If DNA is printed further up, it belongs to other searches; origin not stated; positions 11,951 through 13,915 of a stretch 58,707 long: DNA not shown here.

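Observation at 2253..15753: Lanthanide-type xoxF heads a long gene string with a non-canonical accessory set: candidate undescribed lanthanide/metal acquisition and handling system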

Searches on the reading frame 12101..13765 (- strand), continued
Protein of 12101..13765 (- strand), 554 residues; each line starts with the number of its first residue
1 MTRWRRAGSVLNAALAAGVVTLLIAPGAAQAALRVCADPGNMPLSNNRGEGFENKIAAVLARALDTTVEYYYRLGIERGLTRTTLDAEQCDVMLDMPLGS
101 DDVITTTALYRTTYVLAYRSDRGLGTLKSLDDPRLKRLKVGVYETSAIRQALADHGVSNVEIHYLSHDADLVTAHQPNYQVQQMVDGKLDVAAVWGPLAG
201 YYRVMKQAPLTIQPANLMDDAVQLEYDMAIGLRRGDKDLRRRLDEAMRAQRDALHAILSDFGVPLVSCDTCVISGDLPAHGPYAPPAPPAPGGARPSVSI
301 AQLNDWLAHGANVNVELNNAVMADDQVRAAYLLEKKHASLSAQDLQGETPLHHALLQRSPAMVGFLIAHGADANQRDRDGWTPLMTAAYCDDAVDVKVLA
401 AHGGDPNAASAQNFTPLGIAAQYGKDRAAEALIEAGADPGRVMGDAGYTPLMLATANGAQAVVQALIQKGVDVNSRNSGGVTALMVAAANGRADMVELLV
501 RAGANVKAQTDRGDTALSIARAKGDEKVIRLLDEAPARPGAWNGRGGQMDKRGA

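Call 42: search_protein_families(library=pfam, proteins=[L135:84-2099:-, L135:2194-3198:+, L135:3129-4898:-, L135:3788-5368:+, L135:15356-17326:+, L135:14405-17341:-, L135:17354-17722:-, L135:17863-18834:+, L135:14196-15398:-], max_evalue=0.001)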
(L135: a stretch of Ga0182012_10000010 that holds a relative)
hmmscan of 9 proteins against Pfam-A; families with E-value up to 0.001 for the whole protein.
L135:84-2099:- (671 aa): 21 families
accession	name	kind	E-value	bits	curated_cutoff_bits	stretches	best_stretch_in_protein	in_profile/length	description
PF13469.12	Sulfotransfer_3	-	4.2e-51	174.7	27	1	421-612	1-216/216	Sulfotransferase family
PF13432.12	TPR_16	-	4.5e-19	69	32.7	2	259-311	10-62/65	Tetratricopeptide repeat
PF13428.12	TPR_14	-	2.1e-16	59.2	23.5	1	251-287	6-42/44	Tetratricopeptide repeat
PF14559.12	TPR_19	-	2.2e-16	60.4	25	2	192-253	5-66/68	Tetratricopeptide repeat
PF23914.1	TPR_CcmH_CycH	-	2.5e-14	53.9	42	2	153-273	25-148/158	Cytochrome c-type biogenesis protein H TPR domain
PF13431.12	TPR_17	-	6.2e-14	51.5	24.4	0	240-267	7-34/34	Tetratricopeptide repeat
PF07719.23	TPR_2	-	7.3e-13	48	27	0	78-108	1-31/34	Tetratricopeptide repeat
PF12895.13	ANAPC3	-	1.6e-09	38.4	27.2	0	208-269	19-79/82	Anaphase-promoting complex, cyclosome, subunit 3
PF00685.33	Sulfotransfer_1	-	1.3e-08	35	22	1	420-621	2-194/255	Sulfotransferase domain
PF13414.12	TPR_11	-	3.5e-08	33.5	26.8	1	287-323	1-37/42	TPR repeat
PF13181.12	TPR_8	-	7.1e-08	32.5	25.7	0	281-312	2-33/34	Tetratricopeptide repeat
PF13424.12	TPR_12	-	9.2e-08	32.6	30.1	1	262-309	26-74/77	Tetratricopeptide repeat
PF24575.1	TPR_Slam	-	2.6e-07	31.5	35.2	0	253-322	22-89/104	Surface lipoprotein assembly modifier, N-terminal TPR repeats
PF03704.23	BTAD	-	1.8e-06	28.8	22.1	1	252-308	68-124/146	Bacterial transcriptional activator domain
PF13176.12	TPR_7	-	2e-06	27.8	27.9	0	254-278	7-31/36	Tetratricopeptide repeat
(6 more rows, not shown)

L135:2194-3198:+ (334 aa): 3 families
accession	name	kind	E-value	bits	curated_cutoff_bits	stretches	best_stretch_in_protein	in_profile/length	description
PF01262.27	AlaDh_PNT_C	-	1.1e-05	25.5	23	1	186-274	27-111/214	Alanine dehydrogenase/PNT, C-terminal domain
PF03721.20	UDPG_MGDP_dh_N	-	0.00023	21.2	27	1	189-239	2-51/187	UDP-glucose/GDP-mannose dehydrogenase family, NAD binding domain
PF00899.27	ThiF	-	0.00075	19.2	28.1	0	188-230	21-63/238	ThiF family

L135:3129-4898:- (589 aa): 0 families

L135:3788-5368:+ (526 aa): 0 families

L135:15356-17326:+ (656 aa): 0 families

L135:14405-17341:- (978 aa): 3 families
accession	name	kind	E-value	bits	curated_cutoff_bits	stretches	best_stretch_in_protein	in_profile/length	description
PF00107.32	ADH_zinc_N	-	6.5e-25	88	31.8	1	806-937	1-125/129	Zinc-binding dehydrogenase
PF08240.17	ADH_N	-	1.9e-21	76.7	23.5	1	636-763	2-101/104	Alcohol dehydrogenase GroES-like domain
PF13602.12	ADH_zinc_N_2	-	5.7e-08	34.2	27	1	840-971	2-128/134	Zinc-binding dehydrogenase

L135:17354-17722:- (122 aa): 0 families

L135:17863-18834:+ (323 aa): 0 families

L135:14196-15398:- (400 aa): 0 families

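Call 53: search_protein_families(library=pfam, proteins=[L132:17466-18281:+, L132:18181-19203:+, L132:18804-20468:+, L132:18968-20110:+, L132:19176-20405:-, L132:20461-21030:-, L132:20469-20954:-, L132:20951-21466:-, L132:16093-17385:+, L132:17382-18539:-], max_evalue=0.001)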
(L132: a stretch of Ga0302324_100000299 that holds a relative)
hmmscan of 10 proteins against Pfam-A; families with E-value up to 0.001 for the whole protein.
L132:17466-18281:+ (271 aa): 2 families
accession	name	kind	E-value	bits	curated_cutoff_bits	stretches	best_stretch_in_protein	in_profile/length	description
PF13501.12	SoxY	-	5.5e-22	78.5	28.4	1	48-144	12-112/112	Sulfur oxidation protein SoxY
PF08770.17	SoxZ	-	3.3e-17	62.4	25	1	170-245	14-90/98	Sulphur oxidation protein SoxZ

L132:18181-19203:+ (340 aa): 2 families
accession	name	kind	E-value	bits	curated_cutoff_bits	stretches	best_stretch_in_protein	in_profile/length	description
PF00753.33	Lactamase_B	-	8.6e-24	85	22.7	1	85-268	5-196/196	Metallo-beta-lactamase superfamily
PF12706.13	Lactamase_B_2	-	0.00014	21.9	27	1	99-172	4-82/200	Beta-lactamase superfamily domain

L132:18804-20468:+ (554 aa): 5 families
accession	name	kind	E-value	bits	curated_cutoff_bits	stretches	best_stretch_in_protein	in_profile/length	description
PF21706.3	FCSD_central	-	5.5e-36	123.6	27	1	298-413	1-116/116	Sulfide dehydrogenase [flavocytochrome c] flavoprotein chain, central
PF07992.20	Pyr_redox_2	-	7.6e-15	55.5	26.1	1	168-270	2-109/291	Pyridine nucleotide-disulphide oxidoreductase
PF09242.17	FCSD-flav_bind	-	3.7e-09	37.3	26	1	488-552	1-71/71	Flavocytochrome c sulphide dehydrogenase, flavin-binding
PF13454.12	NAD_binding_9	-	5.3e-07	30.2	21.8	0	170-202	1-35/155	FAD-NAD(P)-binding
PF13450.12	NAD_binding_8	-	1.2e-06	29.1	21.9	0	171-202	1-30/68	NAD(P)-binding Rossmann-like domain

L132:18968-20110:+ (380 aa): 0 families

L132:19176-20405:- (409 aa): 0 families

L132:20461-21030:- (189 aa): 0 families

L132:20469-20954:- (161 aa): 0 families

L132:20951-21466:- (171 aa): 2 families
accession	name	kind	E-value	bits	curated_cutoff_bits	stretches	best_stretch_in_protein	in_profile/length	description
PF07282.18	Cas12f1-like_TNB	-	2.2e-19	69.8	26.3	1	87-156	1-60/60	Cas12f1-like, TNB domain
PF01385.25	OrfB_IS605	-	0.0002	22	30.5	0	4-65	19-93/120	Probable transposase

L132:16093-17385:+ (430 aa): 0 families

L132:17382-18539:- (385 aa): 0 families
